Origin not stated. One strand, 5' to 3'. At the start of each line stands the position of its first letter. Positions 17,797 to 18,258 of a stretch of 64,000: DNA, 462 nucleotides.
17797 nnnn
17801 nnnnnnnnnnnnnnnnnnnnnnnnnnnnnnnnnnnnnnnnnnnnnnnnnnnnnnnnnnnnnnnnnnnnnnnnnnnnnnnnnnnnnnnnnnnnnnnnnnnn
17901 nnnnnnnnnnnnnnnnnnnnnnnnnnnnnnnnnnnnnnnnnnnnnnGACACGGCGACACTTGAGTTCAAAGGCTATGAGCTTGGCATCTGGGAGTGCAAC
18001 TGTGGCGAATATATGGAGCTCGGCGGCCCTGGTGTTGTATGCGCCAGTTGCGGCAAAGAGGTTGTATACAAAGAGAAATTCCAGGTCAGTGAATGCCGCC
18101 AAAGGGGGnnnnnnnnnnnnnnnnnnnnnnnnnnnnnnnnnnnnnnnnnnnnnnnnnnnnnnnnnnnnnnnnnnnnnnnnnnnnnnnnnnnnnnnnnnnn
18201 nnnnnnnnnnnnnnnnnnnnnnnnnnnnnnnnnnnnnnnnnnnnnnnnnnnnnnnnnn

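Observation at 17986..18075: Four-cysteine zinc-ribbon-like insertion in the N-terminal region of RpoB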

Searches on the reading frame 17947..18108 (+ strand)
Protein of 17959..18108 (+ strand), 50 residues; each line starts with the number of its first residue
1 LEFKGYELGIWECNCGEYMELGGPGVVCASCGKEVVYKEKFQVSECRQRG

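Call 14: find_related_loci(query=A1, collection=genome_contigs, flank=6000)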
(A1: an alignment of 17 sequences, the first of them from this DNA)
Query A1 (50 aa) in genome_contigs; peptide patterns used: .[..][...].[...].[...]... (x = any residue, [..] = any of these).
263 stretches matched a pattern; 213 encode a relative of the query (tblastn E <= 1e-3); the best 80 are kept; 80 distinct loci.
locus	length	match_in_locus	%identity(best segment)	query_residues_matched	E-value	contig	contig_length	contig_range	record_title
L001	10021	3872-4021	82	1-50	9e-29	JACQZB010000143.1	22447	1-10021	MAG: Nitrospinota bacterium isolate NC_groundwater_1556_Pr4_S-0.65um_63_8 SR1-18-Sp65_coassembly_scaffold_470519, whole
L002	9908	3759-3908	80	1-50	1e-27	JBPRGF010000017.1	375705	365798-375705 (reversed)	MAG: Candidatus Nitrospinota bacterium M3_3B_026 megahit_755142, whole genome shotgun sequence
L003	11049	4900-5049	82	1-50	1e-27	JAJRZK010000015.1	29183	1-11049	MAG: Nitrospirae bacterium isolate Dive96_bin4.192 k141_1211642, whole genome shotgun sequence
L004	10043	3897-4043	76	1-49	1e-25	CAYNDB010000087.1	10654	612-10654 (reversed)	MAG TPA_asm: uncultured Nitrospinota bacterium isolate SRP128015_co1_477 genome assembly, contig: NODE_10036_length_1065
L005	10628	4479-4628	76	1-50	2e-25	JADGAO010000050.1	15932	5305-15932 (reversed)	MAG: Nitrospinota bacterium isolate nNGHbin12 nNGH_bin12_NODE_50_length_15932_cov_9.861750, whole genome shotgun sequenc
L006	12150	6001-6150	70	1-50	3e-25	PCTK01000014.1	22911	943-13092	MAG: Nitrospinae bacterium CG22_combo_CG10-13_8_21_14_all_47_10 CG22_scaffold_1234_c, whole genome shotgun sequence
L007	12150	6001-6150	68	1-50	7e-25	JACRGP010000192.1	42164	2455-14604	MAG: Nitrospinota bacterium isolate NC_groundwater_1754_Pr3_B-0.1um_58_23 SR-2_scaffold_141_3982247, whole genome shotgu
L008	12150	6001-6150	70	1-50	9e-25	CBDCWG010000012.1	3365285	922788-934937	MAG: Nitrospinales bacterium isolate a2619a5f-0194-4d6d-9150-7445cf304463 genome assembly, contig: contig_12, whole geno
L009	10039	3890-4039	76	1-50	2e-24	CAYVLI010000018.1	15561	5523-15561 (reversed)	MAG TPA_asm: uncultured Nitrospinota bacterium isolate binchicken_co172_105 genome assembly, contig: NODE_3142_length_15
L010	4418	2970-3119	68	1-50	2e-24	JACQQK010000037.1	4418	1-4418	MAG: Nitrospinota bacterium isolate NC_groundwater_1331_Ag_S-0.2um_58_131 S_p2_S4_coassembly_k141_527288, whole genome s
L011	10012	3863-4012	66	1-50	2e-24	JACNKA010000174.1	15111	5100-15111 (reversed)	MAG: Nitrospinota bacterium isolate NIOZ-UU48 NIOZ-UU_NODE_4923_length_15111_cov_8.95756, whole genome shotgun sequence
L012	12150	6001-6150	68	1-50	3e-24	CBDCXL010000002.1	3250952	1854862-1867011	MAG: Nitrospinales bacterium isolate 4e79c772-6b72-4db0-bd25-b8212fbdc190 genome assembly, contig: contig_2, whole genom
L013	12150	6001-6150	64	1-50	3e-24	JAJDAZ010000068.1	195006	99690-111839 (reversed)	MAG: Nitrospinaceae bacterium isolate OFTM191 OFTM191_67, whole genome shotgun sequence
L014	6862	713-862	66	1-50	3e-24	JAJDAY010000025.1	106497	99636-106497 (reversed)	MAG: Nitrospinaceae bacterium isolate OFTM181 OFTM181_24, whole genome shotgun sequence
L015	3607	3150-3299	76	1-50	5e-24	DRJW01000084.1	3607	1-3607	MAG TPA_asm: Nitrospirae bacterium isolate HyVt-426 HyVt-426_k95_124952, whole genome shotgun sequence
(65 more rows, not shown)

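Call 23: search_protein_families(library=pfam, proteins=[window:17959-18108:+], max_evalue=10)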
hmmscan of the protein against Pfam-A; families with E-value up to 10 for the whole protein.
seq(50 aa): 2 families
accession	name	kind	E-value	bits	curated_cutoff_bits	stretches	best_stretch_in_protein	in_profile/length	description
PF15616.11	TerY_C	-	0.024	15.2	28.4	1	6-40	82-117/129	TerY-C metal binding domain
PF01780.25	Ribosomal_L37ae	-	0.31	11.6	21.9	1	27-48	35-56/85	Ribosomal L37ae protein family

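Call 49: find_homologous_proteins(query=A1, max_evalue=0.001)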
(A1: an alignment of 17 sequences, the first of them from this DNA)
Query A1 (17 sequences) (50 aa, profile of the alignment): 2 proteins with E <= 0.001 among 38 candidates.
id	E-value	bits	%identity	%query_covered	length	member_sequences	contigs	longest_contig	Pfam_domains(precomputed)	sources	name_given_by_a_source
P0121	3.6e-16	77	64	78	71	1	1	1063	-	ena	-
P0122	7.6e-9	54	61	56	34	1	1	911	-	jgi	-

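Call 50: predict_structure(alignment_id=A5)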
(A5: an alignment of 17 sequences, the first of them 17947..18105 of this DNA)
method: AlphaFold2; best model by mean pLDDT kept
length: 53 residues; sequences in the alignment: 17
mean_pLDDT: 75.0   pTM: 0.50
mean pLDDT of the five models: 75.0, 71.0, 69.2, 68.9, 68.4
residues with pLDDT >= 90: 17; 70-90: 17; 50-70: 11; < 50: 8
segments of 3 or more residues with pLDDT < 50: 1-8
pLDDT, mean of each block of 10 residues (from residue 1): 45 84 86 92 72 57
secondary structure, 60 per line:
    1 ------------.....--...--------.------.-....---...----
elements in order: E13-17 E20-22 E40-43

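Call 52: fold_search(model_id=the predicted structure, library=pdb)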
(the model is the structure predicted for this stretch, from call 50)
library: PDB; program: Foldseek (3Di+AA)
matches with E <= 10: 22; with E <= 0.001: 0
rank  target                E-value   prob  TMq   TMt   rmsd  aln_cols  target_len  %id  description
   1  4af1                  2.3e+00  0.21  0.39  0.06   5.1        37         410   24  Archeal Release Factor aRF1 (released 2013-03-20)
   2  2ji2_A                2.9e+00  0.11  0.32  0.16   4.0        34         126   26  X-ray structure of E114A mutant of superoxide reductase from Desulfoarculus baarsii in the native, reduced form (released 2007-05-01)
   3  8ovl_MODEL_1_A        3.3e+00  0.14  0.36  0.49   2.6        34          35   15  NMR solution structure of the heavy metal binding domain of P1B-ATPase LpCopA. (released 2023-05-31)
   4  9f29_B                3.5e+00  0.21  0.43  0.03   2.7        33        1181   15  Pyrococcus abyssi PolD in complex with Rpa2 winged-helix domain class 1 (composite map) (released 2024-12-04)
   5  2lcq_MODEL_1_A        3.5e+00  0.18  0.40  0.16   2.9        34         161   35  Solution structure of the endonuclease Nob1 from P.horikoshii (released 2011-12-14)
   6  9e86_D                3.5e+00  0.14  0.34  0.02   4.1        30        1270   40  De Novo Mycobacterium tuberculosis transcription initiation promoter complex with 5-mer RNA and open Beta' clamp (RNA  (released 2025-10-01)
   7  5vi5_D                4.0e+00  0.12  0.34  0.02   4.1        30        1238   40  Structure of Mycobacterium smegmatis transcription initiation complex with a full transcription bubble (released 2017-07-26)
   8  8sy5_J                4.3e+00  0.14  0.34  0.02   2.9        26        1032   50  E. coli DNA-directed RNA polymerase transcription elongation complex bound the unnatural dS-BTP base pair in the activ (released 2023-12-27)
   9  6gyl_W                4.3e+00  0.13  0.42  0.14   5.7        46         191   17  Structure of a yeast closed complex with distorted DNA (core CCdist) (released 2018-12-05)
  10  5oqj_W                4.3e+00  0.13  0.42  0.11   5.7        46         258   17  STRUCTURE OF YEAST TRANSCRIPTION PRE-INITIATION COMPLEX WITH TFIIH (released 2018-04-25)
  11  5oqm_W                4.3e+00  0.13  0.42  0.11   5.7        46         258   17  STRUCTURE OF YEAST TRANSCRIPTION PRE-INITIATION COMPLEX WITH TFIIH AND CORE MEDIATOR (released 2018-05-09)
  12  9f2a_B                4.6e+00  0.16  0.42  0.03   2.7        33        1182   15  Pyrococcus abyssi PolD in complex with Rpa2 winged-helix domain class 2 (composite map) (released 2024-12-04)
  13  6alf_J                4.9e+00  0.13  0.34  0.02   2.9        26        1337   50  CryoEM structure of crosslinked E.coli RNA polymerase elongation complex (released 2017-08-16)
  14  4qbi_A                5.6e+00  0.10  0.37  0.11   4.0        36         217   33  Crystal structure of a stable adenylate kinase variant AKlse6 (released 2014-06-25)
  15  2ji1_A                5.6e+00  0.07  0.31  0.16   4.0        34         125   26  X-ray structure of wild-type superoxide reductase from Desulfoarculus baarsii (released 2007-05-01)
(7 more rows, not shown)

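Call 59: search_protein_representatives(alignment_id=A1)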
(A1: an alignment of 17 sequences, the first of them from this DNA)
Query: 17 sequences, 50 profile positions. Proteins with E-value up to 0.001 (for the whole library): 42; up to 1e-10: 7; up to 1e-30: 0. The best 42 are listed.
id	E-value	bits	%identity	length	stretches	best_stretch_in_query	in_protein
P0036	7.9e-23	96.6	-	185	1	1-50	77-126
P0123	1.1e-21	93.0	-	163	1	1-50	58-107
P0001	1.3e-21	92.8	-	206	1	1-50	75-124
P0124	8.9e-21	90.1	-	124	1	1-50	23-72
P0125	1.4e-20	89.5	-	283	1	1-50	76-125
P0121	1.1e-16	76.9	-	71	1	1-42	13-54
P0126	7.7e-14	67.9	-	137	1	1-50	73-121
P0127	7.3e-10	55.1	-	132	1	1-41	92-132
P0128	4.3e-09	52.7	-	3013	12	5-19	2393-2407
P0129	8.5e-07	45.3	-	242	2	1-43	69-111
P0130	1.1e-06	45.0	-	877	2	1-36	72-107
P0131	1.5e-06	44.5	-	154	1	1-50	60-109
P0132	5.1e-06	42.8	-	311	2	1-35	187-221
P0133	6.7e-06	42.4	-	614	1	1-50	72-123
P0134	7.0e-06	42.4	-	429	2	1-37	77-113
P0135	7.2e-06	42.3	-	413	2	1-36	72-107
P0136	7.3e-06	42.3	-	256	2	1-35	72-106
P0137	7.8e-06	42.2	-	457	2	1-35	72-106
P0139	1.3e-05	41.5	-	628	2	1-39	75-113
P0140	1.6e-05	41.2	-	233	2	1-36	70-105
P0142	2.3e-05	40.7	-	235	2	1-38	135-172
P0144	3.4e-05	40.2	-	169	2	1-35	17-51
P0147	7.9e-05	39.0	-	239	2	1-33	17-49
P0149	1.2e-04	38.5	-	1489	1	1-50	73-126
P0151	2.1e-04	37.7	-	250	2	1-36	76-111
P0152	3.2e-04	37.1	-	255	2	1-23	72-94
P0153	3.6e-04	36.9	-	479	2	1-35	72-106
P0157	4.7e-04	36.5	-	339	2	1-26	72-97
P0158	5.9e-04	36.2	-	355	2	1-32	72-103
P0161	8.4e-04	35.7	-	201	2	1-36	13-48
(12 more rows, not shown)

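Call 61: list_cluster_members(proteins=[P0130, P0139, P0133, P0149, P0131, P0134, P0137, P0153, P0129, P0147])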
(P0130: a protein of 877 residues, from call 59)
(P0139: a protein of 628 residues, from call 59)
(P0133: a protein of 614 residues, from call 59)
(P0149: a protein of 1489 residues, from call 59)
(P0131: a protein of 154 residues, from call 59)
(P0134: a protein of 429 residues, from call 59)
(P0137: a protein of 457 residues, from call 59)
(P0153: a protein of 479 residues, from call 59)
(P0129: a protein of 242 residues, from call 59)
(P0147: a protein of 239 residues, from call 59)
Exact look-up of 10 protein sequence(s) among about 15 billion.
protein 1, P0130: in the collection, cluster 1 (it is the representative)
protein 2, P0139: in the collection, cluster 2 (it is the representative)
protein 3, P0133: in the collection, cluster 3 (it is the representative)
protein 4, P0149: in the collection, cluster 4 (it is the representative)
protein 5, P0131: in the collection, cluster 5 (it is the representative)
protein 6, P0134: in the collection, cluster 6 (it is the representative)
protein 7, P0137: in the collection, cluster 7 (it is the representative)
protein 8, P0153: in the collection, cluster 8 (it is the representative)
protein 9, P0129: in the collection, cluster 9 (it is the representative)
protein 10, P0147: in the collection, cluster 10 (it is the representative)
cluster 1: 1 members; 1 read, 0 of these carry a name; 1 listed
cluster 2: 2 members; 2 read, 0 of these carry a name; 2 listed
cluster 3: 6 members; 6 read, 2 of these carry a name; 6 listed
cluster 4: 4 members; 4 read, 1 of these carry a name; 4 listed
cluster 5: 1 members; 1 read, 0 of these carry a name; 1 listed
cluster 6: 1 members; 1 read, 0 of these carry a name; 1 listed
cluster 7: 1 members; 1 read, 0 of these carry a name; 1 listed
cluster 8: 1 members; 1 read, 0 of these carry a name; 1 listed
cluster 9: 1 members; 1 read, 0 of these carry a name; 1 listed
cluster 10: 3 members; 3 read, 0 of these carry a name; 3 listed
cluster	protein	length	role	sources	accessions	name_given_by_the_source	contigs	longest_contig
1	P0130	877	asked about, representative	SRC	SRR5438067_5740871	-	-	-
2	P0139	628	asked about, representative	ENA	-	-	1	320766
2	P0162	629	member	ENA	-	-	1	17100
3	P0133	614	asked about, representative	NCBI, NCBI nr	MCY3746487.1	MAG: DNA-directed RNA polymerase subunit beta, partial [Acidobacteria bacterium] | DNA-directed RNA polymerase subunit beta [Acidobacteriota bacterium]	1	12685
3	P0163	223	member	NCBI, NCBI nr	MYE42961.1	MAG: DNA-directed RNA polymerase subunit beta, partial [Acidobacteria bacterium] | DNA-directed RNA polymerase subunit beta [Acidobacteriota bacterium]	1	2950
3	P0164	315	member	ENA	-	-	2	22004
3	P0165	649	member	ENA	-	-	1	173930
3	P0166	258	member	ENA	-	-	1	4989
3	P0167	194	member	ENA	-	-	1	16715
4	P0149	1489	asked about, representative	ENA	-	-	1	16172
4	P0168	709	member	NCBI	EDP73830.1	RNA polymerase beta subunit, partial [Hydrogenivirga sp. 128-5-R1-1]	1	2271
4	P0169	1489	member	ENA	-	-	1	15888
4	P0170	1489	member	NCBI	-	-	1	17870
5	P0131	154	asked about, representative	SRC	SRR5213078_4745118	-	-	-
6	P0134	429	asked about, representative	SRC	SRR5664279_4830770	-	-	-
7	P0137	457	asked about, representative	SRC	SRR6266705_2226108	-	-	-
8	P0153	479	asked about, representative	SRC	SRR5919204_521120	-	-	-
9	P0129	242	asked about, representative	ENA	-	-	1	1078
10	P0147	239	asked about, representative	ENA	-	-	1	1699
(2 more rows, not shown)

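Call 62: list_cluster_members(proteins=[P0135, P0136, P0140, P0142, P0144, P0151, P0152, P0157, P0158, P0161])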
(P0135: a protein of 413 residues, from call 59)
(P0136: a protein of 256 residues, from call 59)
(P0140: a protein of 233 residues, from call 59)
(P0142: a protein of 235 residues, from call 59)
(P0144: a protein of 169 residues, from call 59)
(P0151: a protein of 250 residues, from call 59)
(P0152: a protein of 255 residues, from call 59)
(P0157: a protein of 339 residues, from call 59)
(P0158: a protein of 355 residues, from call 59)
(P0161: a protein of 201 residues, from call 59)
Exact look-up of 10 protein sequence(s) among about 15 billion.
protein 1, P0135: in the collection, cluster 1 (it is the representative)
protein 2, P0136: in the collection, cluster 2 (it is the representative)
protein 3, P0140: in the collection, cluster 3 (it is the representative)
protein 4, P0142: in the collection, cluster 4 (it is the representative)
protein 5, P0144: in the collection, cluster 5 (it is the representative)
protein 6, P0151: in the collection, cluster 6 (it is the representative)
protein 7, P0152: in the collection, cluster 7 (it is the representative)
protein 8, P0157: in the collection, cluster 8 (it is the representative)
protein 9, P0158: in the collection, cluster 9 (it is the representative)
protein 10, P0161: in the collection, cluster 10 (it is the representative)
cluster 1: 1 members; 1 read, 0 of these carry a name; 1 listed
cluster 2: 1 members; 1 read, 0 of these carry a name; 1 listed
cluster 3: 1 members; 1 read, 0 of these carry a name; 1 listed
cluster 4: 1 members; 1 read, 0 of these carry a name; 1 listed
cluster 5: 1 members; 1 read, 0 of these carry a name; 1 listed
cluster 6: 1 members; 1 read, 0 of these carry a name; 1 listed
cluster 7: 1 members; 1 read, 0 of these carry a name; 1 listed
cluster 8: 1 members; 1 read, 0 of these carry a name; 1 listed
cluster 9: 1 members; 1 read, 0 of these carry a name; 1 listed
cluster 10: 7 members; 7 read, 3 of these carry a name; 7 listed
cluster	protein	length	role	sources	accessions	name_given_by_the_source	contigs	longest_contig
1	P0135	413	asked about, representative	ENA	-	-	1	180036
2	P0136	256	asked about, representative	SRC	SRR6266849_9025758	-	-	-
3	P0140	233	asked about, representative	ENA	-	-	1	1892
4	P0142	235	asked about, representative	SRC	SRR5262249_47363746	-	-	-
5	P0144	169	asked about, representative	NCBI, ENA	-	-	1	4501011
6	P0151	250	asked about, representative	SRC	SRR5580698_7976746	-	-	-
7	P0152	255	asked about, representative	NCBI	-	-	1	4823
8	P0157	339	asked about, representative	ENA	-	-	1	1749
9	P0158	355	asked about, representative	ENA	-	-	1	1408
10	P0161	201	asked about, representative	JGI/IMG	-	DNA-directed RNA polymerase subunit beta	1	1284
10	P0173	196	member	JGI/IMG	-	DNA-directed RNA polymerase subunit beta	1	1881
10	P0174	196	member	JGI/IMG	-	DNA-directed RNA polymerase subunit beta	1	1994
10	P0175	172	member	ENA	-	-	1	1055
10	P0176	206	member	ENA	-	-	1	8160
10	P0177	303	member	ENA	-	-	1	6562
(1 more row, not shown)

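Call 63: find_encoding_contigs(protein=P0144, flank=6000, max_places=2)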
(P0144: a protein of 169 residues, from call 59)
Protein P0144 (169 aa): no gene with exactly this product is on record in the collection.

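Call 67: search_protein_families(library=pfam, proteins=[P0139, P0149], max_evalue=1)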
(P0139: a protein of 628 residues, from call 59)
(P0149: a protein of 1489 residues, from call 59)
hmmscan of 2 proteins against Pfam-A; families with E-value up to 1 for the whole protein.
P0139 (628 aa): 12 families
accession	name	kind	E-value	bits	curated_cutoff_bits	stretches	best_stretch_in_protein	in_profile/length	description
PF04563.20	RNA_pol_Rpb2_1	-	3.9e-17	62.9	28.2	1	151-328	68-156/203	RNA polymerase beta subunit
PF04561.19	RNA_pol_Rpb2_2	-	5.2e-16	59.3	21.7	2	221-287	1-71/190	RNA polymerase Rpb2, domain 2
PF24463.1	DUF7577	-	0.0057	16.7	28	1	119-139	3-23/27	Domain of unknown function (DUF7577)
PF08271.17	Zn_Ribbon_TF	-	0.012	15.6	29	1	101-126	2-27/43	TFIIB zinc-binding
PF12773.13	DZR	-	0.015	15.9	27.3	1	96-139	9-45/45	Double zinc ribbon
PF13240.11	Zn_Ribbon_1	-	0.041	14.1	25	1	121-142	2-23/23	zinc-ribbon domain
PF18912.6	DZR_2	-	0.12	12.7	27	1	101-144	9-48/56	Double zinc ribbon domain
PF24458.1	DUF7573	-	0.18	12.2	30.2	0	100-124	12-36/39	Domain of unknown function (DUF7573)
PF24461.1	DUF7576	-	0.56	10.5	27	0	129-145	15-30/60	Family of unknown function (DUF7576)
PF06677.18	Auto_anti-p27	-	0.64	10.6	24.1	1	97-125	13-40/40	Sjogren's syndrome/scleroderma autoantigen 1 (Autoantigen p27)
PF10083.14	DUF2321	-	0.81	9.7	24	0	97-141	35-76/157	Uncharacterized protein conserved in bacteria (DUF2321)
PF14803.11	Zn_ribbon_Nudix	-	0.92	9.9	25.6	0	134-146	2-14/34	Nudix N-terminal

P0149 (1489 aa): 14 families
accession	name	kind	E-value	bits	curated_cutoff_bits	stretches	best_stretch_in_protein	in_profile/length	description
PF00562.33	RNA_pol_Rpb2_6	-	3.4e-140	467.8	23.4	1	802-1390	1-373/373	RNA polymerase Rpb2, domain 6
PF10385.14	RNA_pol_Rpb2_45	-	6.5e-30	103.4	28.2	1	676-741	1-66/66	RNA polymerase beta subunit external 1 domain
PF04565.21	RNA_pol_Rpb2_3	-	3e-28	98.2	21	1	598-664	1-66/68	RNA polymerase Rpb2, domain 3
PF04560.25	RNA_pol_Rpb2_7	-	4.8e-26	91.4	32.1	1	1392-1467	1-86/87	RNA polymerase Rpb2, domain 7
PF04563.20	RNA_pol_Rpb2_1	-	4.4e-12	46.4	28.2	1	119-563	67-181/203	RNA polymerase beta subunit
PF04561.19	RNA_pol_Rpb2_2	-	1e-11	45.3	21.7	2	462-537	121-190/190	RNA polymerase Rpb2, domain 2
PF23284.2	KOW2_Spt5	-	0.042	14.1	28.9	1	807-832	17-40/50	Transcription elongation factor SPT5, second KOW domain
PF14208.11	DUF4320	-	0.071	13.6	25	1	1110-1176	18-83/119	Domain of unknown function (DUF4320)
PF01396.24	Zn_ribbon_Top1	-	0.095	13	32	1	101-116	1-16/39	Topoisomerase DNA binding C4 zinc finger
PF01172.24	SBDS_N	-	0.15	12.4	24.6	1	319-356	14-50/88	Shwachman-Bodian-Diamond syndrome (SBDS) N-terminal domain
PF24678.1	DUF7658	-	0.16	11.7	27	1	1243-1303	117-180/285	Domain of unknown function (DUF7658)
PF13533.13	Biotin_lipoyl_2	-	0.18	12.2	29.8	0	959-971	16-28/32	Biotin-lipoyl like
PF08861.15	DUF1828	-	0.24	12.2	22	0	1236-1279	34-77/91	Domain of unknown function DUF1828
PF03604.18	Zn_ribbon_RPAB4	-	0.26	11.5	24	1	84-115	2-31/32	DNA directed RNA polymerase, 7 kDa subunit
